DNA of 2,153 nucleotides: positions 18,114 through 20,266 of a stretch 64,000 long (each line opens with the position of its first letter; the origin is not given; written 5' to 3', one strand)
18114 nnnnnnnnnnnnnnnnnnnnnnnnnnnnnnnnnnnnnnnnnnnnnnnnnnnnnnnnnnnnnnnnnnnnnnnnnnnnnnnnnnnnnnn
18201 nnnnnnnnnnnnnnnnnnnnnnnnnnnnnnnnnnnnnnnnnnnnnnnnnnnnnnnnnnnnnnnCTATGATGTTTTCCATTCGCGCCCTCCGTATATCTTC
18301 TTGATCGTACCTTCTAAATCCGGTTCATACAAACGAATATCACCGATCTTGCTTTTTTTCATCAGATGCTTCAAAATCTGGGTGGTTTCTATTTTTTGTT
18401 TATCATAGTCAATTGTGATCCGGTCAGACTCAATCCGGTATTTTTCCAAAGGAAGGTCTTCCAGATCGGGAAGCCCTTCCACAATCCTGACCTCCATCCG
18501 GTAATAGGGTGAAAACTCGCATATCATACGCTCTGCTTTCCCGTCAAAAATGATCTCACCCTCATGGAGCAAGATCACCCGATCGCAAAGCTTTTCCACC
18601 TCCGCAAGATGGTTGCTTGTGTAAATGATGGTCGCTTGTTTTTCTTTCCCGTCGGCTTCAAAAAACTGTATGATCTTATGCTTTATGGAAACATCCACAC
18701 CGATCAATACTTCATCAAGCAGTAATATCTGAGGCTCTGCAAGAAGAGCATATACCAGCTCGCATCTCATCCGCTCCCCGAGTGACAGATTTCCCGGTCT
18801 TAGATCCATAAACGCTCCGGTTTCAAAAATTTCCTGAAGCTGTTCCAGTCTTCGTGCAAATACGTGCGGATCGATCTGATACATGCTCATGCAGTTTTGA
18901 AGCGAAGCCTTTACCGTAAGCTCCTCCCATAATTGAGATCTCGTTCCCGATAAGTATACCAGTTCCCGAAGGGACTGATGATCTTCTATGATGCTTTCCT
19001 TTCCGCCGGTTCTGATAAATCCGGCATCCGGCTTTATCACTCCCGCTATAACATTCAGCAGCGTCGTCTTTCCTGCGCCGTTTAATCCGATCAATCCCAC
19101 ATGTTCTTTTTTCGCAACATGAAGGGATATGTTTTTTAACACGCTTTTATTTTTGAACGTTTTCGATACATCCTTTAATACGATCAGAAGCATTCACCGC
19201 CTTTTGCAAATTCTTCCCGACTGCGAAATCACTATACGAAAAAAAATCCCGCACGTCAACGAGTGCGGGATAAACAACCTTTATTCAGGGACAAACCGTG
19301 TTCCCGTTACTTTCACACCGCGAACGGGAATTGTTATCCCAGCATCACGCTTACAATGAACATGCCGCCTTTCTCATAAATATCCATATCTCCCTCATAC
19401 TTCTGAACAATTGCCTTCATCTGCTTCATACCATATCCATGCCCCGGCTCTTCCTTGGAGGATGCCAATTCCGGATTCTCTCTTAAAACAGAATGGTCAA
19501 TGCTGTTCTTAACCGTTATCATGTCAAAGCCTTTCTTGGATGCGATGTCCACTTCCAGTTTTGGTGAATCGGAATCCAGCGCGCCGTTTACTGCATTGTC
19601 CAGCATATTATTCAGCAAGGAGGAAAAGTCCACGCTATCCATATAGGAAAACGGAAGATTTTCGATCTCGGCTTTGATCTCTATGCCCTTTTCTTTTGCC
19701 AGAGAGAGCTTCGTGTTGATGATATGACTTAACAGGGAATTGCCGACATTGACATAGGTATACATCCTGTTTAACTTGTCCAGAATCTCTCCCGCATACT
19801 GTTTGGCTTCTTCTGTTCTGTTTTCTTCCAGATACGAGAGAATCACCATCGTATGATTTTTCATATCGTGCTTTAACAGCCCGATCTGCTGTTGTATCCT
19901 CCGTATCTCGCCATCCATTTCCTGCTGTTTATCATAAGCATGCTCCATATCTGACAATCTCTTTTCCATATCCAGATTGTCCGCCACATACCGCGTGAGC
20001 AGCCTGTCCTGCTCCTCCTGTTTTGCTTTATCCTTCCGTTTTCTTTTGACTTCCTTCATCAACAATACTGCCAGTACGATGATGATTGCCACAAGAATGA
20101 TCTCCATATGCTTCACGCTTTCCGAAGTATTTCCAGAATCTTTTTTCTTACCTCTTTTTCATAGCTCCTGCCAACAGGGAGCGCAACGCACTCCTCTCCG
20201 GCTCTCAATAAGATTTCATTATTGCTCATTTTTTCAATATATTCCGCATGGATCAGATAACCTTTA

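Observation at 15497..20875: Six-gene LytTR two-component + ABC-2 transporter cassette bracketed by identical 27-nt hairpin repeats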

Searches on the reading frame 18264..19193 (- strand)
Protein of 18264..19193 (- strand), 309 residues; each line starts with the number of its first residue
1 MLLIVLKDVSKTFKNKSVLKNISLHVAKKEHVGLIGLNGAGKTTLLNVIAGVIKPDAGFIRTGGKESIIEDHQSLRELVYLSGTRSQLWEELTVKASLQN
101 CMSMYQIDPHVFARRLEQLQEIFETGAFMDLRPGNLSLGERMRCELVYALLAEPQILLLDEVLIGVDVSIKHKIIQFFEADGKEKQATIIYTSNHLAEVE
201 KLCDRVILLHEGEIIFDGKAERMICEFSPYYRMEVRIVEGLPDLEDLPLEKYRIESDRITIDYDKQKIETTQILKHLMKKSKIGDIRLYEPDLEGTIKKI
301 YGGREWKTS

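Call 6: search_protein_families(library=pfam, proteins=[window:18264-19193:-])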
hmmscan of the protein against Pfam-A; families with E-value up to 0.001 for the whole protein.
window:18264-19193:- (309 aa): 3 families
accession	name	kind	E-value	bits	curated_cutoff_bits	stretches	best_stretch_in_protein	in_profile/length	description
PF00005.33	ABC_tran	-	1.2e-24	87.9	25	1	19-161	1-134/137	ABC transporter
PF13304.12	AAA_21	-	4.6e-08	33.9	27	0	33-70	3-46/304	AAA domain, putative AbiEii toxin, Type IV TA system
PF02463.25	SMC_N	-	1.2e-05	25.3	40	1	17-203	12-208/220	RecF/RecN/SMC N terminal domain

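Call 46: search_protein_families(library=ncbifam, proteins=[window:18264-19193:-], max_evalue=0.00001)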
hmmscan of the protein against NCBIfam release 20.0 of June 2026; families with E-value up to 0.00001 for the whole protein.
window:18264-19193:- (309 aa): 181 families (the best 25 are shown)
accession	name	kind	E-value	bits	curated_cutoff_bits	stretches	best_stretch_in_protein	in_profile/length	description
TIGR01188.1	drrA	subfamily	3.3e-40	138.2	312.45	1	11-294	1-294/302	daunorubicin resistance ABC transporter, ATP-binding protein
TIGR04406.1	LPS_export_lptB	equivalog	3.1e-36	124.9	240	1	5-225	3-224/239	LPS export ABC transporter ATP-binding protein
TIGR03864.1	PQQ_ABC_ATP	hypoth_equivalog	1.4e-33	116.3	302.25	1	5-225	3-221/236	ABC transporter, ATP-binding subunit, PQQ-dependent alcohol dehydrogenase system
NF033858.1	ABC2_perm_RbbA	equivalog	3.6e-33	114.5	1050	1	4-224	267-485/909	ribosome-associated ATPase/putative transporter RbbA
TIGR03522.1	GldA_ABC_ATP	equivalog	3.3e-32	112.1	402.6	1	4-223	3-219/301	gliding motility-associated ABC transporter ATP-binding subunit GldA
TIGR04521.1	ECF_ATPase_2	equivalog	6.4e-31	107.5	330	1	11-267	8-276/279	energy-coupling factor transporter ATPase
NF040840.2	tungstate_WtpC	equivalog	9.3e-31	107.3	440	1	4-222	2-217/347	tungstate ABC transporter ATP-binding protein WtpC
TIGR03740.1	galliderm_ABC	subfamily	2.8e-30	105.6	309.75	1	6-221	3-209/223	lantibiotic protection ABC transporter ATP-binding subunit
TIGR00968.1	3a0106s01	subfamily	3.1e-30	105.5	342.75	1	4-223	1-218/237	sulfate ABC transporter ATP-binding protein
NF010060.0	PRK13537.1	equivalog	7.4e-30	103.9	521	1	4-224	16-234/314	nodulation factor ABC transporter ATP-binding protein NodI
TIGR02142.1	modC_ABC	equivalog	1e-29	103.9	285.05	1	21-225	15-221/353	molybdenum ABC transporter ATP-binding protein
NF010059.0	PRK13536.1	equivalog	1.1e-29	103.3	549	1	4-226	44-264/342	nodulation factor ABC transporter ATP-binding protein NodI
NF008355.0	PRK11144.1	equivalog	3.1e-27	95.5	434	1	21-222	16-215/353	molybdenum ABC transporter ATP-binding protein ModC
NF000355.4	ribo_prot_ABC_F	equivalog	4.3e-27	95.1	380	1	4-214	3-192/499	ribosomal protection-like ABC-F family protein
TIGR01288.1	nodI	equivalog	5.4e-27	94.6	424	1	4-226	5-225/303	nodulation factor ABC transporter ATP-binding protein NodI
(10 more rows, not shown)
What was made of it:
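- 18264..19193 (-): ABC ATPase 1 (309 aa). Pfam ABC_tran (call 6); best NCBIfam match is the DrrA subfamily, below its cut-off (call 46).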

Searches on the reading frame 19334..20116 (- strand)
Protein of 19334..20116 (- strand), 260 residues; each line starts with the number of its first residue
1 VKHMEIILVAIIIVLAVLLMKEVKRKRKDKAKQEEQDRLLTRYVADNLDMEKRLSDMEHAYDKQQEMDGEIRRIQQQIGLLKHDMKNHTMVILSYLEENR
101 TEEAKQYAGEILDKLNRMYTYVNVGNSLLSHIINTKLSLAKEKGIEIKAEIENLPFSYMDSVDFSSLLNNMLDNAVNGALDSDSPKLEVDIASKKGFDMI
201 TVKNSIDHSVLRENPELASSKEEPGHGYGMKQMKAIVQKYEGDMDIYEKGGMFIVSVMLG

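Call 6: search_protein_families(library=pfam, proteins=[window:19334-20116:-])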
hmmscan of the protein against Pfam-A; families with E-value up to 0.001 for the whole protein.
window:19334-20116:- (260 aa): 3 families
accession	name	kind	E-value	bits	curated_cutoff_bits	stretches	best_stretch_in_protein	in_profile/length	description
PF14501.12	HATPase_c_5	-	7.1e-18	64.9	22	1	159-259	1-101/102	GHKL domain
PF02518.31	HATPase_c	-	5.6e-05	24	26.4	1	160-250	2-97/111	Histidine kinase-, DNA gyrase B-, and HSP90-like ATPase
PF14689.11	SPOB_a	-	0.00022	21.2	28.1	1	72-118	10-56/62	Sensor_kinase_SpoOB-type, alpha-helical domain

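Call 46: search_protein_families(library=ncbifam, proteins=[window:19334-20116:-], max_evalue=0.00001)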
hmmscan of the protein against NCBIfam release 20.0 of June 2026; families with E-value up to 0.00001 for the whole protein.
window:19334-20116:- (260 aa): 0 families
